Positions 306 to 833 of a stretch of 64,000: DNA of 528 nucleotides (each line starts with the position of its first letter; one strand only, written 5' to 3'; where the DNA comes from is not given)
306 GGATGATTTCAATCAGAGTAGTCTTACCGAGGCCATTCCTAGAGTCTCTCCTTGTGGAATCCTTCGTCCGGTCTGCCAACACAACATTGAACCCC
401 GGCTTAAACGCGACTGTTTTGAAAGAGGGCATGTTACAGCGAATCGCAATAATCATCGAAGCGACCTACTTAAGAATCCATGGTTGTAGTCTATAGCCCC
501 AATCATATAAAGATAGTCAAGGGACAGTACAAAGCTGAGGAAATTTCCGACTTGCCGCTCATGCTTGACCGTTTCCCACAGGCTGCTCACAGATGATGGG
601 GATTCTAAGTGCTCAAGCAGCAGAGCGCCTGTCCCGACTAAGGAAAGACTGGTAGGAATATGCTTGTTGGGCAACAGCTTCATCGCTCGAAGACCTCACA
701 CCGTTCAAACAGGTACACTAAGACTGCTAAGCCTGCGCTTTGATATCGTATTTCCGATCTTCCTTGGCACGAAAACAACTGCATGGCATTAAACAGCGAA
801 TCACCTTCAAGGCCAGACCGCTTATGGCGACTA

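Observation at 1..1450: Three-gene HNH-effector / 76-aa protein / ABC-ATPase operon chained by ATGA overlaps: candidate ABC-three-component (ABC-3C) conflict system in an AT-rich islet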

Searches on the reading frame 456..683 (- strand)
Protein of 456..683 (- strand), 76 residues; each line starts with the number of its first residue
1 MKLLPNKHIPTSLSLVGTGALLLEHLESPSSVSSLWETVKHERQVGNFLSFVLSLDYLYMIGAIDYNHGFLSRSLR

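Call 5: search_protein_families(library=pfam, proteins=[window:456-683:-], max_evalue=1)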
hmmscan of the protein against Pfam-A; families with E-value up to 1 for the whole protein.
window:456-683:- (76 aa): 4 families
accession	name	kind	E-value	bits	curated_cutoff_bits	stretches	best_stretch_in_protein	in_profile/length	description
PF20293.4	MC6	-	6.5e-17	61.7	27.2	1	4-69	1-70/76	ABC-three component (ABC-3C) system Middle Component 6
PF20292.4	MC7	-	1.3e-06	28.7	27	1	4-68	1-64/69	ABC-three component (ABC-3C) system Middle Component 7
PF20295.4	MC8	-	0.0039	17.7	25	1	34-67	7-39/48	ABC-three component (ABC-3C) system Middle Component 8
PF22503.1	DUF6992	-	0.061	14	27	1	24-63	48-87/122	Family of unknown function (DUF6992)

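Call 6: search_protein_families(library=padloc, proteins=[window:456-683:-], max_evalue=1)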
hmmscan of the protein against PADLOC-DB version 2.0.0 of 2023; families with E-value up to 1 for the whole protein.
window:456-683:- (76 aa): 0 families

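Call 8: search_protein_families(library=ncbifam, proteins=[window:456-683:-], max_evalue=1)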
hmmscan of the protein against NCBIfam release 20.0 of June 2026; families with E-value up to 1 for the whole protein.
window:456-683:- (76 aa): 0 families

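Call 10: find_encoding_contigs(protein=window:456-683:-, flank=10000, max_places=6)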
Protein window:456-683:- (76 aa): 2 contigs read that carry it; 1 place shown.
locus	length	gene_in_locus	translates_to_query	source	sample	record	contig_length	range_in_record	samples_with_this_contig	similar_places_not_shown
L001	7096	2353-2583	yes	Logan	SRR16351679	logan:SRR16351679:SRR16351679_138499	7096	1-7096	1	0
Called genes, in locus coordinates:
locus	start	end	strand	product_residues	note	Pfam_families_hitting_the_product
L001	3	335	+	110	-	?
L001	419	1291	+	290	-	PF04909:Amidohydro_2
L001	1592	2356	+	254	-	-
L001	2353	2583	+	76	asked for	PF20292:MC7 (weak), PF20293:MC6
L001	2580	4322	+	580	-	PF20275:CTD10, PF10088:DUF2326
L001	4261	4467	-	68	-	-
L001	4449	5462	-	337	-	PF02615:Ldh_2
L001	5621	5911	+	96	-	-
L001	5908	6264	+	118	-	PF02452:PemK_toxin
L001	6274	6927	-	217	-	PF08327:AHSA1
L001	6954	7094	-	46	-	?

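Call 14: search_protein_families(library=pfam, proteins=[L001:2580-4319:+], max_evalue=1)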
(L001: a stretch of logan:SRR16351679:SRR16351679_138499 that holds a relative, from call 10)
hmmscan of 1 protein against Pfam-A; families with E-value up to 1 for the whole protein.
L001:2580-4319:+ (580 aa): 5 families
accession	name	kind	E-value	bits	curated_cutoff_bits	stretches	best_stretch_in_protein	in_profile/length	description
PF10088.15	DUF2326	-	1e-38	132.6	28.7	1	446-579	2-140/141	Uncharacterised protein conserved in bacteria (DUF2326)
PF20275.3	CTD10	-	1.9e-09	38.6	28.1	1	290-384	12-111/134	C-terminal domain 10 of the ABC-three component (ABC-3C) systems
PF10376.14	Mei5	-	0.019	15.3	28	1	224-276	118-169/207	Double-strand recombination repair protein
PF13304.12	AAA_21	-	0.047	14.2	27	1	38-84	7-57/304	AAA domain, putative AbiEii toxin, Type IV TA system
PF13476.12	AAA_23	-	0.16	13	27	0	17-61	17-50/201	AAA domain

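Call 15: search_protein_families(library=padloc, proteins=[L001:2580-4319:+], max_evalue=0.01)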
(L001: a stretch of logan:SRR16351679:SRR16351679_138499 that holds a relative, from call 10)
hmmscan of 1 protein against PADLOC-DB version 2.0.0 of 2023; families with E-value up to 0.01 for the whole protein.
L001:2580-4319:+ (580 aa): 7 families
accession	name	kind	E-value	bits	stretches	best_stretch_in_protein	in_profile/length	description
PDLC04774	PDC-M68B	-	3.5e-200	664.5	1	1-580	1-581/581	-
PDLC03859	LmuB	-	3.3e-11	41.1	1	14-155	18-152/611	-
PDLC03860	LmuB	-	0.00018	18.2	1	38-103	34-96/565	-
PDLC00262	LmuB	-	0.00029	17.8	1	37-102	32-94/588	AAA ATPase domain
PDLC00259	LmuB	-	0.0005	17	0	37-99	32-91/588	AAA ATPase domain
PDLC00263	LmuB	-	0.002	16.1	1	37-93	32-85/204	AAA ATPase domain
PDLC03862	LmuB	-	0.0025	14.2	1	42-96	39-91/643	-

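Call 24: search_solved_structures(query=L001:2580-4319:+, max_evalue=1, show_alignments=1)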
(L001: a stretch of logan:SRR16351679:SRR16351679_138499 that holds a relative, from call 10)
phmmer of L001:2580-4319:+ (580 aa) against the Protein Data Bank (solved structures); distinct sequences matched with E-value up to 1: 12.
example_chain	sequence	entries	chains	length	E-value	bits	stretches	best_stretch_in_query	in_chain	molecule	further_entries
2cmr_A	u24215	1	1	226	0.00046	22.1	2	167-228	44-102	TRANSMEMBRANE GLYCOPROTEIN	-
2xra_A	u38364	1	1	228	0.00046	22.1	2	167-228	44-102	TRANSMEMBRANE PROTEIN GP41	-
3ma9_A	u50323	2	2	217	0.00048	22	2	167-228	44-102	Transmembrane glycoprotein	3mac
3o3x_A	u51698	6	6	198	0.28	12.9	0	170-209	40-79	gp41-5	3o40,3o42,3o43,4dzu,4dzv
3fpe_A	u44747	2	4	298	0.29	12.9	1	226-259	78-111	Putative uncharacterized protein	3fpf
1k53_A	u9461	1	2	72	0.32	12.8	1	407-470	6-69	Protein L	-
5ka6_A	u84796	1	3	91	0.37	12.5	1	167-208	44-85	Transmembrane protein gp41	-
5ka5_A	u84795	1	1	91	0.41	12.4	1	168-208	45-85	Transmembrane glycoprotein gp41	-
4j7j_A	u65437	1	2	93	0.57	11.9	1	333-391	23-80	secreted protein EsxB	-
3o31_A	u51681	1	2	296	0.63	11.8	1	227-259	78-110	ThermoNicotianamine Synthase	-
3fpg_A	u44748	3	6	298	0.63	11.8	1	227-259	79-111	Putative uncharacterized protein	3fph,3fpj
1k52_A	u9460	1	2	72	0.81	11.4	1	407-470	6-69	Protein L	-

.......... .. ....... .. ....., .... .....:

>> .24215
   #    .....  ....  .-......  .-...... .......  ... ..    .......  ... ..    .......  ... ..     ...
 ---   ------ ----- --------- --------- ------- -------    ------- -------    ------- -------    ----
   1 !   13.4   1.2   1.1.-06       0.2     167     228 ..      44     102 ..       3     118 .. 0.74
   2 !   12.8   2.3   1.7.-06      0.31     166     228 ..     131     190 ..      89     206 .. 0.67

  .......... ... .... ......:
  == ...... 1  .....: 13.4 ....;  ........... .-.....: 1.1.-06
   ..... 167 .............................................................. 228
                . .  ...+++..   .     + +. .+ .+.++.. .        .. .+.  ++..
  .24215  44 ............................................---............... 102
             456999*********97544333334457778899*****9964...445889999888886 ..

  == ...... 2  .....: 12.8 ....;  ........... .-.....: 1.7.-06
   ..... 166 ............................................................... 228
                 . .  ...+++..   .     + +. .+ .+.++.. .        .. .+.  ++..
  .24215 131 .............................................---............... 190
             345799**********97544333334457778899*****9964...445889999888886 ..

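Call 25: search_solved_structures(query=window:456-683:-, max_evalue=10)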
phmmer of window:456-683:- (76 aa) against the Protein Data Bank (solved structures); distinct sequences matched with E-value up to 10: 0.

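Call 34: find_homologous_proteins(query=L001:2580-4319:+, max_evalue=0.00001)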
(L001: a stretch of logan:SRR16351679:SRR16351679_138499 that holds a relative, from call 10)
Query L001:2580-4319:+ (580 aa): 1831 proteins with E <= 0.00001 among 8000 candidates; the best 120 are listed.
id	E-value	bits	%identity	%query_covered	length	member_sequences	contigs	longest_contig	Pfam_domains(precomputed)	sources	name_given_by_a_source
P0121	0.0e+0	1186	91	100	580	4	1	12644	PF10088.16,PF20275.4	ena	-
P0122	0.0e+0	1029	80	100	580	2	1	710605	PF10088.16,PF20275.4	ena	-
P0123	0.0e+0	1020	78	100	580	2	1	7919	PF10088.16,PF20275.4,PF13476.13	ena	-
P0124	3.2e-298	1008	77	100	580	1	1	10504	PF10088.16,PF20275.4,PF13476.13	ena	-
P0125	4.1e-289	978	77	100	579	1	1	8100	PF10088.16,PF20275.4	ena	-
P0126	2.1e-288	976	76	100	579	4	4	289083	PF10088.16,PF20275.4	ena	-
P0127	3.5e-288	975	75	100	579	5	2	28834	PF10088.16,PF20275.4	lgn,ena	-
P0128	1.1e-286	970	74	100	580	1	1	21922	PF10088.16,PF20275.4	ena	-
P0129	2.0e-286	969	74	100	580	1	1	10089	PF10088.16,PF20275.4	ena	-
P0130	2.4e-286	969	75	100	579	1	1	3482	PF10088.16,PF20275.4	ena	-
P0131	3.2e-286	968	75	100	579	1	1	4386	PF10088.16,PF20275.4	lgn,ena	-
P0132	1.5e-285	966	75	100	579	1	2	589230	PF10088.16,PF20275.4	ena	-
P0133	3.2e-285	965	74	100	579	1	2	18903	PF10088.16,PF20275.4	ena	-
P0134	1.4e-284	963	74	100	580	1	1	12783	PF10088.16,PF20275.4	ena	-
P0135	2.2e-284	962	74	100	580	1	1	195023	PF10088.16,PF20275.4,PF13476.13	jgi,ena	jgi:uncharacterized protein YydD (DUF2326 family)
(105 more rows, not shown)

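Call 37: search_solved_structures(query=A3, max_evalue=10, show_alignments=2)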
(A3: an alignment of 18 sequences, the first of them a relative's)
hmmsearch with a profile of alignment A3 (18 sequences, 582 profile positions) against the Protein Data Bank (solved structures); distinct sequences matched with E-value up to 10: 13.
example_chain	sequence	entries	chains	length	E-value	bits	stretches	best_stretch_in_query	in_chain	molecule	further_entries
1k53_A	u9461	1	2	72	0.0093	17.8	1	411-473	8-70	Protein L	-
1wpa_A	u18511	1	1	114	0.057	15.2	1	376-440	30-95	Occludin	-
2ptl_A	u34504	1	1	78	0.058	15.2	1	411-473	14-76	PROTEIN L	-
1hz5_A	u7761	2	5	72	0.071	14.9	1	411-473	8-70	PROTEIN L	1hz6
3g7c_A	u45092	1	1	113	0.075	14.8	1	376-440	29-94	Occludin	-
2kac_A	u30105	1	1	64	0.12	14.2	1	413-473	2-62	Protein L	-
5apu_A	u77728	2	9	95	0.13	14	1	217-284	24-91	GENERAL CONTROL PROTEIN GCN4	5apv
1k52_A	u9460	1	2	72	0.14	13.9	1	411-473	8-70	Protein L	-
5apt_A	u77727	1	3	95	0.17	13.7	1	217-284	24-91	GENERAL CONTROL PROTEIN GCN4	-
2jzp_A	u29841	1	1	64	0.2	13.4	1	413-473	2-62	Protein L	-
1k51_A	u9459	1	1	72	0.31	12.8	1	411-473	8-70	Protein L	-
1jml_A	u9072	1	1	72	0.33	12.7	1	409-473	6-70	Protein L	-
1k50_A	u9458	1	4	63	0.51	12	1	414-473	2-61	Protein L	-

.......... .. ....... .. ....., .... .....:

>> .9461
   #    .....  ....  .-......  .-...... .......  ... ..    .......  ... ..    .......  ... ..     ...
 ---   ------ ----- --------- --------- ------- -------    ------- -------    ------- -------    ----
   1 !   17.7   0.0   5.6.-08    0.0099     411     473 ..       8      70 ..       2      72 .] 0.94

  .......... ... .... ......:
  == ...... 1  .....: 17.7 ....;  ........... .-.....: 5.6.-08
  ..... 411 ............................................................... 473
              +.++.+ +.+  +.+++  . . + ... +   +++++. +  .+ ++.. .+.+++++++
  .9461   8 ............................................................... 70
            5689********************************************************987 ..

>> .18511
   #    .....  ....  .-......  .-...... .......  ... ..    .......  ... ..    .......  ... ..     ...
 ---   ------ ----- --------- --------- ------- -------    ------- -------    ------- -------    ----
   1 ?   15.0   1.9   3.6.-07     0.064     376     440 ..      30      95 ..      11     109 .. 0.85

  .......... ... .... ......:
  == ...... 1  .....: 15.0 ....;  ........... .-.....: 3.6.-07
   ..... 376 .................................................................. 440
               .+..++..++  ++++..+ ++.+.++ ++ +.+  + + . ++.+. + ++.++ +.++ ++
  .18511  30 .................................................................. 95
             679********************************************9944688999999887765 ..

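Call 53: search_protein_families(library=padloc, proteins=[L001:5621-5908:+, L001:5908-6261:+], max_evalue=0.1)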
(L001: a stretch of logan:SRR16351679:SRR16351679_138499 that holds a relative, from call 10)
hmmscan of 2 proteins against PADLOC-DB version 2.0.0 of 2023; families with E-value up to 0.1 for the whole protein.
L001:5621-5908:+ (96 aa): 0 families

L001:5908-6261:+ (118 aa): 0 families

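Call 54: predict_structure(alignment_id=A4)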
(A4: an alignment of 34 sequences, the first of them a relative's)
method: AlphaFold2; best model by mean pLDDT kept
length: 580 residues; sequences in the alignment: 34
mean_pLDDT: 65.5   pTM: 0.49
mean pLDDT of the five models: 65.5, 65.0, 64.7, 59.6, 59.0
residues with pLDDT >= 90: 48; 70-90: 236; 50-70: 142; < 50: 154
segments of 3 or more residues with pLDDT < 50: 30-40, 138-142, 146-174, 181-188, 205-223, 374-376, 405-475
pLDDT, mean of each block of 10 residues (from residue 1): 90 88 77 41 73 74 69 91 89 88 67 71 76 56 48 33 29 49 45 58 47 35 54 79 65 64 83 82 81 67 68 75 78 84 88 87 75 55 72 70 46 40 42 43 36 30 32 47 67 61 76 78 89 88 82 90 77 56
secondary structure, 60 per line:
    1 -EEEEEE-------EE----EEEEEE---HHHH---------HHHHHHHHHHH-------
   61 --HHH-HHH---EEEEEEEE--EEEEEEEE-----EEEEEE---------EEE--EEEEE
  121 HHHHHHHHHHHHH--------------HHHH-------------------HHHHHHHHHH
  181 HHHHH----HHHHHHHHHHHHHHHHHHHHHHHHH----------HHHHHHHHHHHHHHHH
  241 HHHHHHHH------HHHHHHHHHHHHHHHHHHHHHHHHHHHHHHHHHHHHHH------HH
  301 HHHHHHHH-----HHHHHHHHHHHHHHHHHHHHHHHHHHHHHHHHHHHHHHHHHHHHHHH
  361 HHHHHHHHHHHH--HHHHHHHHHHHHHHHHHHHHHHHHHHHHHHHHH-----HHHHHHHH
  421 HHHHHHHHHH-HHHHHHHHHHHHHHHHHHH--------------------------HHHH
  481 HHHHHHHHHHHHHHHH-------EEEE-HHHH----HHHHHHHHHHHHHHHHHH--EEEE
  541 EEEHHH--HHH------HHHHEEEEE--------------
elements in order: E2-7 E21-26 H30-33 H43-53 E73-80 E83-90 E96-101 E111-113 E116-120 H121-133 H148-151 H171-185 H190-214 H225-248 H255-292 H299-308 H314-372 H375-407 H413-430 H432-450 H477-496 E504-507 H509-512 H517-534 E537-543 H558-561 E562-566

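Call 58: fold_search(model_id=the predicted structure, library=pdb)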
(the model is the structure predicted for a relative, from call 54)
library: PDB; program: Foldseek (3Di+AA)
matches with E <= 10: 777; with E <= 0.001: 22
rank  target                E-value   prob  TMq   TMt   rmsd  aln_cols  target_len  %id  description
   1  9a6c_A                2.3e-19  1.00  0.43  0.42  29.8       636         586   18  Integrative model of YYDD-YYDB by crosslinking MS and deep learning (released 2024-09-18)
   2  9ux7_A                1.2e-09  1.00  0.33  0.34  17.3       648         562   14  CryoEM Structure of LmuAB-DNA complex (released 2026-03-25)
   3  9uxh_F                3.4e-09  1.00  0.36  0.32  28.9       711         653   14  type II Lamassu, LmuACB with DNA (released 2026-03-25)
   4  9hqu_A                1.8e-07  1.00  0.30  0.28  30.1       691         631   16  Salmonella enterica Lamassu LmuACB in nuclease sequestration state (released 2025-10-01)
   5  9hqx_B                7.0e-07  1.00  0.30  0.28  30.8       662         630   17  Salmonella enterica Lamassu LmuACB bound to DNA duplex (released 2025-10-01)
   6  7zr1_C                1.5e-06  1.00  0.24  0.18  76.4       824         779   12  Chaetomium thermophilum Mre11-Rad50-Nbs1 complex bound to ATPyS (composite structure) (released 2023-01-11)
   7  7zr1_D                2.2e-06  1.00  0.26  0.20  76.0       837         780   12  Chaetomium thermophilum Mre11-Rad50-Nbs1 complex bound to ATPyS (composite structure) (released 2023-01-11)
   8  6wge_B                4.6e-06  1.00  0.30  0.34  31.1       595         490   13  Cryo-EM structure of human Cohesin-NIPBL-DNA complex without STAG1 (released 2020-05-20)
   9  8wjn_A                1.5e-05  1.00  0.30  0.34  29.9       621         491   12  Cryo-EM structure of 6-subunit Smc5/6 head region (released 2024-06-26)
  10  8q72_A                1.9e-05  1.00  0.25  0.20  44.7       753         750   12  E. coli plasmid-borne JetABCD(E248A) core in a cleavage-competent state (released 2024-01-31)
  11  9q9h_B                3.6e-05  1.00  0.26  0.30  26.4       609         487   11  Cryo-EM structure of human Mre11-Rad50 complex bound to DNA (released 2025-10-01)
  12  5da9_A                4.0e-05  1.00  0.24  0.31  28.2       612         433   12  ATP-gamma-S bound Rad50 from Chaetomium thermophilum in complex with the Rad50-binding domain of Mre11 (released 2016-03-02)
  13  9qxx_A                4.7e-05  1.00  0.26  0.21  44.5       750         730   13  JetABC DNA loaded state dimer (released 2025-10-01)
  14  5xei                  1.0e-04  1.00  0.29  0.32  33.8       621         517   13  Crystal structure of the Smc head domain with a coiled coil and joint derived from Pyrococcus yayanosii (released 2017-06-07)
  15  9q9h_A                1.3e-04  1.00  0.26  0.31  27.5       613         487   13  Cryo-EM structure of human Mre11-Rad50 complex bound to DNA (released 2025-10-01)
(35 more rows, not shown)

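Call 65: search_dna_similar(query=L001:2580-4319:+, collection=plasmids, mode=protein, max_rows=12)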
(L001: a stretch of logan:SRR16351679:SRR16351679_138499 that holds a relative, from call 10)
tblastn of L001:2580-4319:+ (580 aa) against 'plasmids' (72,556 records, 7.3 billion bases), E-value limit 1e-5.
Records with a match: 47; places in all: 50; records where one place covers at least 80% of the query: 43.
Best place of each record, by identity: <60% 47.
By first word of the organism name: Streptomyces 12; Phaeobacter 7; Agrobacterium 4; Rhizobium 2; Hymenobacter 2; Vibrio 2; Pseudomonas 1; Sinorhizobium 1; Sphingomonas 1; Yoonia 1; and 14 more.
By predicted mobility (MOB-suite, as given by PLSDB): non-mobilizable 22; mobilizable 15; conjugative 10.
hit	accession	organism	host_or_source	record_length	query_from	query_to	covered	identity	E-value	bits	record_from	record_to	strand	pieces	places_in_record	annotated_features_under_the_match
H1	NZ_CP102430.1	Pseudomonas psychrotolerans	Plant,tissue sample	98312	1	580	100%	44.9%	5e-139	453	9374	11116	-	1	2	DUF2326 domain-containing protein | ABC-three component system middle component 6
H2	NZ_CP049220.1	Agrobacterium tumefaciens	Clematis,cell culture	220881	1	580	100%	44.9%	2e-136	446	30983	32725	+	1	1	DUF2326 domain-containing protein | ABC-three component system middle component 6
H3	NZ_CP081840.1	Agrobacterium vitis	Vitis,Cell culture,South Africa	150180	1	580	100%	44.8%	4e-137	447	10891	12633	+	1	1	DUF2326 domain-containing protein | ABC-three component system middle component 6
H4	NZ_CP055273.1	Agrobacterium vitis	Vitis vinifera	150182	1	580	100%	44.8%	4e-137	447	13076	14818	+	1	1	DUF2326 domain-containing protein | ABC-three component system middle component 6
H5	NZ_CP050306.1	Rhizobium lusitanum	Oxytropis pumilio,cell culture,root ...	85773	1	580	100%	44.6%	7e-138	449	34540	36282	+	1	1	DUF2326 domain-containing protein | ABC-three component system middle component 6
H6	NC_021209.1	Sinorhizobium sp. M14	microbial mats from Zloty Stok gold mine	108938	1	580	100%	44.6%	2e-137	448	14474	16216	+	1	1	DUF2326 domain-containing protein | ABC-three component system middle component 6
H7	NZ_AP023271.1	Agrobacterium vitis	Vitis vinifera,grapevine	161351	1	580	100%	44.6%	4e-137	447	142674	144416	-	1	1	DUF2326 domain-containing protein | ABC-three component system middle component 6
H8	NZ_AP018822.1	Sphingomonas bisphenolicum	-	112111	1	580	100%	38.8%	3e-102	347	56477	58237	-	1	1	ABC-three component system protein | ABC-three component system middle component 6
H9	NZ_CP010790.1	Phaeobacter gallaeciensis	cell culture,algae aquaculture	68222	1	580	100%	38.6%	4e-97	332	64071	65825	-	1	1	ABC-three component system protein | ABC-three component system middle component 6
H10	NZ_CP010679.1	Phaeobacter gallaeciensis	cell culture,clam larvae aquaculture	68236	1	580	100%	38.6%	4e-97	332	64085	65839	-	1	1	ABC-three component system protein | ABC-three component system middle component 6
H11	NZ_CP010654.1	Phaeobacter inhibens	cell culture,zooplankton aquaculture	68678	1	580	100%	37.6%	3e-91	315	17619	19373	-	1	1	ABC-three component system protein | ABC-three component system middle component 6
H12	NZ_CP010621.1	Phaeobacter inhibens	cell culture,cleaning system aquaculture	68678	1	580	100%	37.6%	3e-91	315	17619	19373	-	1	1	ABC-three component system protein | ABC-three component system middle component 6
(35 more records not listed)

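Call 66: search_dna_similar(query=L001:2580-4319:+, collection=phages, mode=protein, max_rows=8)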
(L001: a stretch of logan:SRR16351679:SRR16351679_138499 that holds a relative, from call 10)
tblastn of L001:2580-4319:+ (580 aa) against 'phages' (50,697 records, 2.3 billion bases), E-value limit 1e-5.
No match.
